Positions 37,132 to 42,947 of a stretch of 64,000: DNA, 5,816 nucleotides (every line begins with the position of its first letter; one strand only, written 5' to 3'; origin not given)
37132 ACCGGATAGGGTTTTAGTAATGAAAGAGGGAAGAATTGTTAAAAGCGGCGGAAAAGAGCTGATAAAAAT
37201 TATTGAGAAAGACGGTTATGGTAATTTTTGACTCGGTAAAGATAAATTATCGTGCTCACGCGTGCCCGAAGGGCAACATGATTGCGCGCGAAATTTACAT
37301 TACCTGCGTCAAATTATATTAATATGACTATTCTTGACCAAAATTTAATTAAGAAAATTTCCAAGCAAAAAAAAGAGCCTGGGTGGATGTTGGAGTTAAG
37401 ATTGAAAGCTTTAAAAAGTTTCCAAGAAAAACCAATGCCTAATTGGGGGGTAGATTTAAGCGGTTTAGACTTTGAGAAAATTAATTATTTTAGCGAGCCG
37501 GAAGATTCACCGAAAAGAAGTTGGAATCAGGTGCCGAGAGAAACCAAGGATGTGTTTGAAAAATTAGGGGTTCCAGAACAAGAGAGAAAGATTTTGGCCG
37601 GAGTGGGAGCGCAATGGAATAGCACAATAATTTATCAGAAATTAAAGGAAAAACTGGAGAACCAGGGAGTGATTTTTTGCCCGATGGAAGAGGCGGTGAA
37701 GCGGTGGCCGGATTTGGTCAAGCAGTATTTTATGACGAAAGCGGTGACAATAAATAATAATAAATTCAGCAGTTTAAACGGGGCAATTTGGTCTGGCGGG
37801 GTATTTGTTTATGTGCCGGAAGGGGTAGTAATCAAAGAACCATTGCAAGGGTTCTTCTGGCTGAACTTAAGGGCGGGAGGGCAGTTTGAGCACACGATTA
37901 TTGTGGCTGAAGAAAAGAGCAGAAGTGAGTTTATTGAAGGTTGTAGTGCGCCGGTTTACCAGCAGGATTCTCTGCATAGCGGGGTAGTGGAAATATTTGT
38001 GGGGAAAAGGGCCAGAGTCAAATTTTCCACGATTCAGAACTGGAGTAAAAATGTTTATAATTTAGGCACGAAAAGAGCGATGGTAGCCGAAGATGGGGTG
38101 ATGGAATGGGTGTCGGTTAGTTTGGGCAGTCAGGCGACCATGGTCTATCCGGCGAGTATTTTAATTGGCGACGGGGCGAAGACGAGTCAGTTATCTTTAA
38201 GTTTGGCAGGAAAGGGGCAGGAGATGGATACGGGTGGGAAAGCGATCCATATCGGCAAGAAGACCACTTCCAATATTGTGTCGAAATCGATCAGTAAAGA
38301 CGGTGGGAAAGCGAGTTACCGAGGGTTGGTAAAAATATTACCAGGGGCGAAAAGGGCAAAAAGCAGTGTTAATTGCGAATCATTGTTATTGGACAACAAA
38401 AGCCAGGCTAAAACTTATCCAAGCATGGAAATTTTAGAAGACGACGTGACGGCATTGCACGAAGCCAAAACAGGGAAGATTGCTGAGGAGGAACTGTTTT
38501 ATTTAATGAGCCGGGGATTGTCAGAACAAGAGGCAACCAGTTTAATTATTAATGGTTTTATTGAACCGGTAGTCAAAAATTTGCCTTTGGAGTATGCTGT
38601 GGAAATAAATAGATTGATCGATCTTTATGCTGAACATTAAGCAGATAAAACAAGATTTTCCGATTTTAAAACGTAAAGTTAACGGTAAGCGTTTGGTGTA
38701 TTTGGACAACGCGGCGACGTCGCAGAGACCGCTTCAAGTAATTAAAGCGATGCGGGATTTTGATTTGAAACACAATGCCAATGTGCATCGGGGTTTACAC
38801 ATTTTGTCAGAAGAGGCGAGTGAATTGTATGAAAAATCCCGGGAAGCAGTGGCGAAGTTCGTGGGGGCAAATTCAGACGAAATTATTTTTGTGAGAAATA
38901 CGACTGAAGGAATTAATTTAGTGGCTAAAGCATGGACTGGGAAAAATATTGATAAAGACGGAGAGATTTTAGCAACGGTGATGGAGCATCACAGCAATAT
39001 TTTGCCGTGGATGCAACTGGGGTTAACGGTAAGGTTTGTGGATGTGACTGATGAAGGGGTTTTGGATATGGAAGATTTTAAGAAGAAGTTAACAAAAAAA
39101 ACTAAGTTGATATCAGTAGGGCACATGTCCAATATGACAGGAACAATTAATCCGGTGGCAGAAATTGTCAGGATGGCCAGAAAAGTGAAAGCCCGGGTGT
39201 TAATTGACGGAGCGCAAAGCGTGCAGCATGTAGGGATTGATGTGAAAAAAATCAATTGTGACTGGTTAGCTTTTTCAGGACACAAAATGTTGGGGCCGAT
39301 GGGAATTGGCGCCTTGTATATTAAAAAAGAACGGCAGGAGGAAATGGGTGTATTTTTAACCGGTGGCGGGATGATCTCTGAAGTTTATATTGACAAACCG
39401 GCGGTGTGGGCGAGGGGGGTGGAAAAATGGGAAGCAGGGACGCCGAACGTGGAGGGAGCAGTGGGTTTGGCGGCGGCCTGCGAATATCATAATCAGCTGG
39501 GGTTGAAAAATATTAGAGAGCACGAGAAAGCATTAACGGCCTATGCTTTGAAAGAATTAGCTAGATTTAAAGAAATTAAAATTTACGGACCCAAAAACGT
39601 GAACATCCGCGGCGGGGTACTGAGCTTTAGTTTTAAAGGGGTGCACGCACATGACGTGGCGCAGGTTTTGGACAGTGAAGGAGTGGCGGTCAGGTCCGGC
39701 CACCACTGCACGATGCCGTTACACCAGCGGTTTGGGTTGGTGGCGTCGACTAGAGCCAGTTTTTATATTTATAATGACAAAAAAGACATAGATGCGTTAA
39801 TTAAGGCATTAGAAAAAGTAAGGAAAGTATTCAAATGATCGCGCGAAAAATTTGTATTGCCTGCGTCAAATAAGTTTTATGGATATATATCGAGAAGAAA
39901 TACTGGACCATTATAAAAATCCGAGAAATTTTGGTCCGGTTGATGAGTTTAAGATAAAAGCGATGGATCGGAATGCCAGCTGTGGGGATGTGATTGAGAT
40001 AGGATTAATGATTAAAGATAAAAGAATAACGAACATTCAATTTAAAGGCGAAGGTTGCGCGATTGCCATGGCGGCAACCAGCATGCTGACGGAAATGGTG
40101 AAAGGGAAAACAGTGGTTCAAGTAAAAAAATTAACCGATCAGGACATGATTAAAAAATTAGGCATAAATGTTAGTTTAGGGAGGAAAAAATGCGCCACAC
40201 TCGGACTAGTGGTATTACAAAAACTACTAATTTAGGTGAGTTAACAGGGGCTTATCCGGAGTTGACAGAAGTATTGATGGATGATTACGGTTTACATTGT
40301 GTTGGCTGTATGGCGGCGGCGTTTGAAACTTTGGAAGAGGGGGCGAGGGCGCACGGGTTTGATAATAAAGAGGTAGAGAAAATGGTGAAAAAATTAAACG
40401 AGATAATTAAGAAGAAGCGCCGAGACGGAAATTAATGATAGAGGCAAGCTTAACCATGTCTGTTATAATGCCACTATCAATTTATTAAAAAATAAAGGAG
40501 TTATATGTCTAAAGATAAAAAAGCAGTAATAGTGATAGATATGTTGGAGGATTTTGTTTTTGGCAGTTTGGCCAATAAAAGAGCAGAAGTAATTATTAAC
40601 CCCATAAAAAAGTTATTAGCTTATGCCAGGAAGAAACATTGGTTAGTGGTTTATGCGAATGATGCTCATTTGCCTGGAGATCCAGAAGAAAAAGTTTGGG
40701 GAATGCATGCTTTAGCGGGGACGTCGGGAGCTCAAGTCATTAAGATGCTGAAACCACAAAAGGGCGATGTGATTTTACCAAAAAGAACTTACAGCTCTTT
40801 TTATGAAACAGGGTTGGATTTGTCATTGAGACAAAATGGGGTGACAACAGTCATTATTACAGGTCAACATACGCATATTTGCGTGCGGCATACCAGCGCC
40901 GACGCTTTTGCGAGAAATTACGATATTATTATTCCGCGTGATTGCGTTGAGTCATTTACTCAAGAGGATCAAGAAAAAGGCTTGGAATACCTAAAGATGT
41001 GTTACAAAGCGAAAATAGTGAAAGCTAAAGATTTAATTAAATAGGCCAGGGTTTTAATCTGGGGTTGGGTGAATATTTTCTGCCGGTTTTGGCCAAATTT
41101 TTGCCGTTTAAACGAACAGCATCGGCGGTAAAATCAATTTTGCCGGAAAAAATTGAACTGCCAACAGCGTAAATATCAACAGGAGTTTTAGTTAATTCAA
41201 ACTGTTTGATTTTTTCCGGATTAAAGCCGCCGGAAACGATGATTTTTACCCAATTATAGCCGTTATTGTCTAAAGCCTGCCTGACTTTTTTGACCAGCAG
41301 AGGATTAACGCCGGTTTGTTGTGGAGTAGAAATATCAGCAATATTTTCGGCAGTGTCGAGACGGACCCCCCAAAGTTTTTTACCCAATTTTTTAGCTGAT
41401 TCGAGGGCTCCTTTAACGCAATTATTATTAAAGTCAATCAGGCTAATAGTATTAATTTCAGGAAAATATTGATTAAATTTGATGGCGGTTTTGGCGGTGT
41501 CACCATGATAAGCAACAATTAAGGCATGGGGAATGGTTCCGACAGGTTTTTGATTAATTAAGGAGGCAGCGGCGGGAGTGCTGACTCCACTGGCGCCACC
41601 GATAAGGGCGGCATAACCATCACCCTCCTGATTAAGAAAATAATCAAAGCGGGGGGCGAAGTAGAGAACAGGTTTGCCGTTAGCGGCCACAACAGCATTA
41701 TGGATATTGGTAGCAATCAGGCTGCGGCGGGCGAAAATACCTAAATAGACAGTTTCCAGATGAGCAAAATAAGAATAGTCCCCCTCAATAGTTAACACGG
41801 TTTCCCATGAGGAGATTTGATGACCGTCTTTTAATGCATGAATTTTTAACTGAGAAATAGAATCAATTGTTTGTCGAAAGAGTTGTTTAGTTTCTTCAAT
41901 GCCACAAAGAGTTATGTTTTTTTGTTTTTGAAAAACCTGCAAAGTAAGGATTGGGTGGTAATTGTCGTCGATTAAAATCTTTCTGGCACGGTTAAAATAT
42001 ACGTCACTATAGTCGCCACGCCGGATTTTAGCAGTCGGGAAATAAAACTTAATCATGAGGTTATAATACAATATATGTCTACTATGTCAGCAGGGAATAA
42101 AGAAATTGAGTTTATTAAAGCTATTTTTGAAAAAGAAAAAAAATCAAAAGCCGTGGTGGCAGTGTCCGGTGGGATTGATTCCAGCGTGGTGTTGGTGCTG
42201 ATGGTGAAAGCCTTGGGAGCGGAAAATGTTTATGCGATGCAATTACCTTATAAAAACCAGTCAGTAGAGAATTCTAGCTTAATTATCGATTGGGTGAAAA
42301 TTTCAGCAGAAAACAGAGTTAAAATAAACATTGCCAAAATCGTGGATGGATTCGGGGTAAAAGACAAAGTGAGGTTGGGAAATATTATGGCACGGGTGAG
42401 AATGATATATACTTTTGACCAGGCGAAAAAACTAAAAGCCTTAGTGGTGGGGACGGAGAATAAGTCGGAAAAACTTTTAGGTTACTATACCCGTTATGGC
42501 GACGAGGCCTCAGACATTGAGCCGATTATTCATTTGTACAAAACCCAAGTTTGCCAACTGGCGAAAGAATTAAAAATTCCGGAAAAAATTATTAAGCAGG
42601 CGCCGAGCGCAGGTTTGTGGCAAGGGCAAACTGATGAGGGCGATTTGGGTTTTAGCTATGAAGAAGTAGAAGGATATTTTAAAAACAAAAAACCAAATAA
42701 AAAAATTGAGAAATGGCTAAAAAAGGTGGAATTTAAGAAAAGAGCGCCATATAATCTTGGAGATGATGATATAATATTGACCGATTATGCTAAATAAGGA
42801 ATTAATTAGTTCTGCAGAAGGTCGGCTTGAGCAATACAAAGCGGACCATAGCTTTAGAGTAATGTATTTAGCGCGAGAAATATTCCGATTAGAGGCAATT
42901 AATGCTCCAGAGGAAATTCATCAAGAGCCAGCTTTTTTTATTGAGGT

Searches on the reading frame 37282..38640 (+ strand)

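Call 65: search_protein_families(library=pfam, proteins=[window:37282-38640:+], max_evalue=0.00001)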
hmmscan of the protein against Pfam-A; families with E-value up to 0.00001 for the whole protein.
window:37282-38640:+ (452 aa): 2 families
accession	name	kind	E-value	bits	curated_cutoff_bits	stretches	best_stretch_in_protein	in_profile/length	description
PF01458.23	SUFBD_core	-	1.8e-82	276.7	27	1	197-426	6-232/232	SUF system FeS cluster assembly, SufBD core domain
PF19295.5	SufBD_N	-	1.4e-12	48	23.5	1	36-189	26-171/172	SufBD protein N-terminal region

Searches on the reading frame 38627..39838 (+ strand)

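Call 65: search_protein_families(library=pfam, proteins=[window:38627-39838:+], max_evalue=0.00001)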
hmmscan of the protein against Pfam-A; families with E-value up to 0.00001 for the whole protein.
window:38627-39838:+ (403 aa): 3 families
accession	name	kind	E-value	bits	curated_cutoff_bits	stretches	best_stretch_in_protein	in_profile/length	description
PF00266.25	Aminotran_5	-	2.8e-134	448.2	21.5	1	24-391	1-371/371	Aminotransferase class-V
PF00155.27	Aminotran_1_2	-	1.1e-11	45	19.7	1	34-371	18-346/361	Aminotransferase class I and II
PF01041.23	DegT_DnrJ_EryC1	-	5.2e-10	39.5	19.8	1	73-199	31-150/360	DegT/DnrJ/EryC1/StrS aminotransferase family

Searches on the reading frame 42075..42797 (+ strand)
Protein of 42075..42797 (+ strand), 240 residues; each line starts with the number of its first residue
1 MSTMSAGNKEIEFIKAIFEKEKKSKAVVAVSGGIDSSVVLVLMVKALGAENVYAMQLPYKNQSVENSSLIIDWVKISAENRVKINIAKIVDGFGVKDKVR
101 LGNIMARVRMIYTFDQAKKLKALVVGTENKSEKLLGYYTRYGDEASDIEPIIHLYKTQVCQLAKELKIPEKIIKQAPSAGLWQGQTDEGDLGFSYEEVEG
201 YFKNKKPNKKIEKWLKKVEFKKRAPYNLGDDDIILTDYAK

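Call 64: search_protein_families(library=pfam, proteins=[window:42075-42797:+], max_evalue=0.00001)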
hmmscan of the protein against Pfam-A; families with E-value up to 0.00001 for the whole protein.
window:42075-42797:+ (240 aa): 2 families
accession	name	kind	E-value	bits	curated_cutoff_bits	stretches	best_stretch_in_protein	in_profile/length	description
PF02540.23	NAD_synthase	-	2.7e-58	197.4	21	1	10-213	5-213/242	NAD synthase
PF06508.19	QueC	-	5.5e-06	26.5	22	0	25-67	1-44/210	Queuosine biosynthesis protein QueC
